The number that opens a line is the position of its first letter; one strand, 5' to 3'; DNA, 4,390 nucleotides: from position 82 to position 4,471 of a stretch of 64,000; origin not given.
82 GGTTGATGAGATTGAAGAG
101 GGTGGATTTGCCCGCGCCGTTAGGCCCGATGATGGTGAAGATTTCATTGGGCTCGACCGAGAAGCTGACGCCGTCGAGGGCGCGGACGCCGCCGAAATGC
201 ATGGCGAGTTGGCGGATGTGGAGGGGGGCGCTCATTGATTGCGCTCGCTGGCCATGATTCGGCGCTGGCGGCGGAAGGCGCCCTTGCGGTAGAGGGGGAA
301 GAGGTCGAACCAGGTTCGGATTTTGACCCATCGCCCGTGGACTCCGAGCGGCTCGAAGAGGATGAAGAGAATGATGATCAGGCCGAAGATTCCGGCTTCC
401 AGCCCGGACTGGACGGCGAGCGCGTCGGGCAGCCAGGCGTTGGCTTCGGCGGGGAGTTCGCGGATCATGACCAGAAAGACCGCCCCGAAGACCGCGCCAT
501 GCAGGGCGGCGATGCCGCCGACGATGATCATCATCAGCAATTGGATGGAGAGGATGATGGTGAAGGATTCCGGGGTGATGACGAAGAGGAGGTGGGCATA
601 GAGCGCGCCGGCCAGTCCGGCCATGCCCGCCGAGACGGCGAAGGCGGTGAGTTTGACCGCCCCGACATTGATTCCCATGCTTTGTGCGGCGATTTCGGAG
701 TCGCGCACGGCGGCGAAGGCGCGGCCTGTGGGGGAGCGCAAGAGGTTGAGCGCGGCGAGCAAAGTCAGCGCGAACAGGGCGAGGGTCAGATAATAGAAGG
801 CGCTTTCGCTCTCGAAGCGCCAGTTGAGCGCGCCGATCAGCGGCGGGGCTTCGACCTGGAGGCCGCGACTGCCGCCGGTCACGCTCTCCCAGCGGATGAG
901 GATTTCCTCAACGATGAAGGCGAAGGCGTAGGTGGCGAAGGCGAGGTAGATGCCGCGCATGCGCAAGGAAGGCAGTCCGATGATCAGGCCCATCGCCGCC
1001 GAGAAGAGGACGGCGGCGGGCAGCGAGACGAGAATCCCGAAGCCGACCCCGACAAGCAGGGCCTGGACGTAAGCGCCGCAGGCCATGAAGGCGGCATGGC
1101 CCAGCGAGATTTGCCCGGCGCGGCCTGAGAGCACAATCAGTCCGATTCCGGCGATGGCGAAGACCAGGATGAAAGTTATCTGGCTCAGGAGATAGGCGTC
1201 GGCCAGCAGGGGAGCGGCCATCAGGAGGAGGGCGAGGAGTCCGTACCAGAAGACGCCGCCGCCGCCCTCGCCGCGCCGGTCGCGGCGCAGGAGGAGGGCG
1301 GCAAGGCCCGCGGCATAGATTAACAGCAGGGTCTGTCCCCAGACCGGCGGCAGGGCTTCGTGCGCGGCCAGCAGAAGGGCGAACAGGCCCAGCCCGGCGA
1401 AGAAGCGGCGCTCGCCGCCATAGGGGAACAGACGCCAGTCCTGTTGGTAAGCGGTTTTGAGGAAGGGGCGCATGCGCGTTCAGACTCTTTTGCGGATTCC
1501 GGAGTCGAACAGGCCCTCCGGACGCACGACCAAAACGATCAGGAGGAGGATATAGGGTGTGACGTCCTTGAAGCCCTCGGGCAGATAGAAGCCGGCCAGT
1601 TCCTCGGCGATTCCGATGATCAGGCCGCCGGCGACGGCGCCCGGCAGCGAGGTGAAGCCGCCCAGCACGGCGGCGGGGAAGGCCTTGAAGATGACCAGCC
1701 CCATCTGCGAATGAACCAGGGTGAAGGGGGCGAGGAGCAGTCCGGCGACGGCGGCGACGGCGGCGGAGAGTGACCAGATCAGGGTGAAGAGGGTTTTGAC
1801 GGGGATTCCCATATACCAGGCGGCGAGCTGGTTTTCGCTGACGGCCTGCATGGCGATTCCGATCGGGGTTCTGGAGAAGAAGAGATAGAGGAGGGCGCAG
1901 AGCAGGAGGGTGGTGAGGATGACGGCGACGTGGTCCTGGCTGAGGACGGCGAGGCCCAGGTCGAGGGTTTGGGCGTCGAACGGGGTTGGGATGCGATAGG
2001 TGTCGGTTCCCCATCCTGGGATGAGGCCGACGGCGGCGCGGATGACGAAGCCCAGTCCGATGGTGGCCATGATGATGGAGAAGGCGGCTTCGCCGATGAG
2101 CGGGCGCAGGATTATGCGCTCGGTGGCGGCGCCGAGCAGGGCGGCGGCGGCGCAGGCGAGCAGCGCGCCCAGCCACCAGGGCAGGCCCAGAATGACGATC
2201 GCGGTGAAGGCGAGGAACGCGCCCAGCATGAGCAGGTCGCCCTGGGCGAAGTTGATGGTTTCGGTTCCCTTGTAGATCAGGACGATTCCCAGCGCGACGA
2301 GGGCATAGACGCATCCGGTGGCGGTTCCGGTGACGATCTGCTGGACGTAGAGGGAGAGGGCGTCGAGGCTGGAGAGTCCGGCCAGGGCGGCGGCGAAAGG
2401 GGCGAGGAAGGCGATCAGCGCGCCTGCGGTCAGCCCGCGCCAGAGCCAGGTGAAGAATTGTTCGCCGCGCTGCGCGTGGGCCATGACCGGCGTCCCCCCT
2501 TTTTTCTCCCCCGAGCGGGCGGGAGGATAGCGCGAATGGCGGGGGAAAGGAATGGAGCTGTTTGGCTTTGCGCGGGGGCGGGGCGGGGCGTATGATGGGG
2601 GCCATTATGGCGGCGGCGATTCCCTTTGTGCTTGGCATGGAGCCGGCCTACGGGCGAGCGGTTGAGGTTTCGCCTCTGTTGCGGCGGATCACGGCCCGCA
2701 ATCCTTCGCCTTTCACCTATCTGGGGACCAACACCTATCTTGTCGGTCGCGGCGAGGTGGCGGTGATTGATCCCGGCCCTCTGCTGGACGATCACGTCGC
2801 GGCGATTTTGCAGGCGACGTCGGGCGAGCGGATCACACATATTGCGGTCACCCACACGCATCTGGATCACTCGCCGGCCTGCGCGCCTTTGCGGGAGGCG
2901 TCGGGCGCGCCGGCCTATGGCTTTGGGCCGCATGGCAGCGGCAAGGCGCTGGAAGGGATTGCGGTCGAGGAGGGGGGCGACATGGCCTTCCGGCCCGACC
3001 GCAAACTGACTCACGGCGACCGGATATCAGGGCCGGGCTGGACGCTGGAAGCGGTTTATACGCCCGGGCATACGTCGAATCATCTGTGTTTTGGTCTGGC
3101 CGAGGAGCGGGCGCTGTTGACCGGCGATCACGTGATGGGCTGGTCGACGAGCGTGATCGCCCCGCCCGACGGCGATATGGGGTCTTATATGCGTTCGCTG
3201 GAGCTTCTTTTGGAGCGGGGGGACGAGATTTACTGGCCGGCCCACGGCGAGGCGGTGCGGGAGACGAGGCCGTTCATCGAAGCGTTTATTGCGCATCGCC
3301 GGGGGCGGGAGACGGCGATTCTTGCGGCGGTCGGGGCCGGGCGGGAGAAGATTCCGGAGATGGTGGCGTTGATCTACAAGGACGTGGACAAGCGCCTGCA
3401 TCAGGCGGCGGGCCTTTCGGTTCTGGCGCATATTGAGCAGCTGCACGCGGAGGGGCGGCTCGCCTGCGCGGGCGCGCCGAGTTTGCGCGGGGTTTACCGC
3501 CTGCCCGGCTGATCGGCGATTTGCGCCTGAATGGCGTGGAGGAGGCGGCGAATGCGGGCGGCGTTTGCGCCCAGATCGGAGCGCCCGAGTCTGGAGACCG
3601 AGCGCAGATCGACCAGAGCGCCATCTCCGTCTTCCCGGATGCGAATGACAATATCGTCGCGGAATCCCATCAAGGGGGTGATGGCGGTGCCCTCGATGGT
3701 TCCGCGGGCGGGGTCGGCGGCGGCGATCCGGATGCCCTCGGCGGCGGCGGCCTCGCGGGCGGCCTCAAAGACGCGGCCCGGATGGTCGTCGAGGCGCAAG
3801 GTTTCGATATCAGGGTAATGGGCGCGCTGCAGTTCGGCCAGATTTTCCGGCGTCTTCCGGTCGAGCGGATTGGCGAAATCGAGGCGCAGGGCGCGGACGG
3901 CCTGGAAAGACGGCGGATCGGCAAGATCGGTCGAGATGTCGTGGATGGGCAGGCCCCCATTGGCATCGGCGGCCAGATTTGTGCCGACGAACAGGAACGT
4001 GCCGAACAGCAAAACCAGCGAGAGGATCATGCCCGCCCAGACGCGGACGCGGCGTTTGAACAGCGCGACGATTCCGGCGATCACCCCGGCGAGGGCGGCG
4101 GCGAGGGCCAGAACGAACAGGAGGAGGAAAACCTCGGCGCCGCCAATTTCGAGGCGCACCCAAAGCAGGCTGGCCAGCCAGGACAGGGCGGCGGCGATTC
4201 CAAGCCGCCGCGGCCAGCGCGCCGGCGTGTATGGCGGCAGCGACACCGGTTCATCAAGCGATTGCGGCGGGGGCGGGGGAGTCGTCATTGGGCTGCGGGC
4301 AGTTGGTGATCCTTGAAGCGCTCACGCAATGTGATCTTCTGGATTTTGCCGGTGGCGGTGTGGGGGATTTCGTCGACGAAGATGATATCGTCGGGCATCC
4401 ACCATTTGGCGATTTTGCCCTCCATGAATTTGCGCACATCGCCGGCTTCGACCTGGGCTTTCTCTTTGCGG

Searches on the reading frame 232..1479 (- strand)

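Call 63: search_protein_families(library=pfam, proteins=[window:232-1479:-], max_evalue=0.00001)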
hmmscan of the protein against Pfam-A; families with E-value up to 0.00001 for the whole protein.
window:232-1479:- (415 aa): 1 family
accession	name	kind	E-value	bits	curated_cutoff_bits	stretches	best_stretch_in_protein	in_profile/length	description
PF02653.21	BPD_transp_2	-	1.9e-39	135.9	26.8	1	98-368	3-264/269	Branched-chain amino acid transport system / permease component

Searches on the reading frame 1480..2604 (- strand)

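Call 63: search_protein_families(library=pfam, proteins=[window:1480-2604:-], max_evalue=0.00001)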
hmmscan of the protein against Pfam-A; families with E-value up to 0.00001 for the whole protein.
window:1480-2604:- (374 aa): 1 family
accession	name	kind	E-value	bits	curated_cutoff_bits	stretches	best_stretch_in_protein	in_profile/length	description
PF02653.21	BPD_transp_2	-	4e-39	134.8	26.8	1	90-358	2-269/269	Branched-chain amino acid transport system / permease component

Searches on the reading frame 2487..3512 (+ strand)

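Call 63: search_protein_families(library=pfam, proteins=[window:2487-3512:+], max_evalue=0.00001)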
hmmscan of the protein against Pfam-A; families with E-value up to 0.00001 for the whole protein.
window:2487-3512:+ (341 aa): 2 families
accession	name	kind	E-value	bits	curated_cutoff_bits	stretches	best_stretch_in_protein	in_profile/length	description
PF00753.33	Lactamase_B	-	1.5e-20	74.4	22.7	1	79-253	4-196/196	Metallo-beta-lactamase superfamily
PF17778.7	BLACT_WH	-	2.2e-10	40.8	22.8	1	290-324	3-37/46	Beta-lactamase associated winged helix domain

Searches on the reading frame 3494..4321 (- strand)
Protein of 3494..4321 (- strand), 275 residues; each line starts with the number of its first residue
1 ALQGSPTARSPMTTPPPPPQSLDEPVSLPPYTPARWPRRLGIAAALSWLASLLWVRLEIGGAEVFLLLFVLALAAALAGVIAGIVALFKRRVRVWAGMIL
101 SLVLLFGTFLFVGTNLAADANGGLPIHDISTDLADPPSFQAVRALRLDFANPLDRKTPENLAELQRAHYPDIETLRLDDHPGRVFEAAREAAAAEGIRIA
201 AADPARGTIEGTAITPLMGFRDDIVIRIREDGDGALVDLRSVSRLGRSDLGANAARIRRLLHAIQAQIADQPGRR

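Call 63: search_protein_families(library=pfam, proteins=[window:3494-4321:-], max_evalue=0.00001)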
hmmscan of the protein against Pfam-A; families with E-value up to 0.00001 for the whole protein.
window:3494-4321:- (275 aa): 1 family
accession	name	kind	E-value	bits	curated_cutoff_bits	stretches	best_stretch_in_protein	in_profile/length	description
PF07386.16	DUF1499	-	3.1e-23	82.8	22.6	1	128-263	1-113/114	Protein of unknown function (DUF1499)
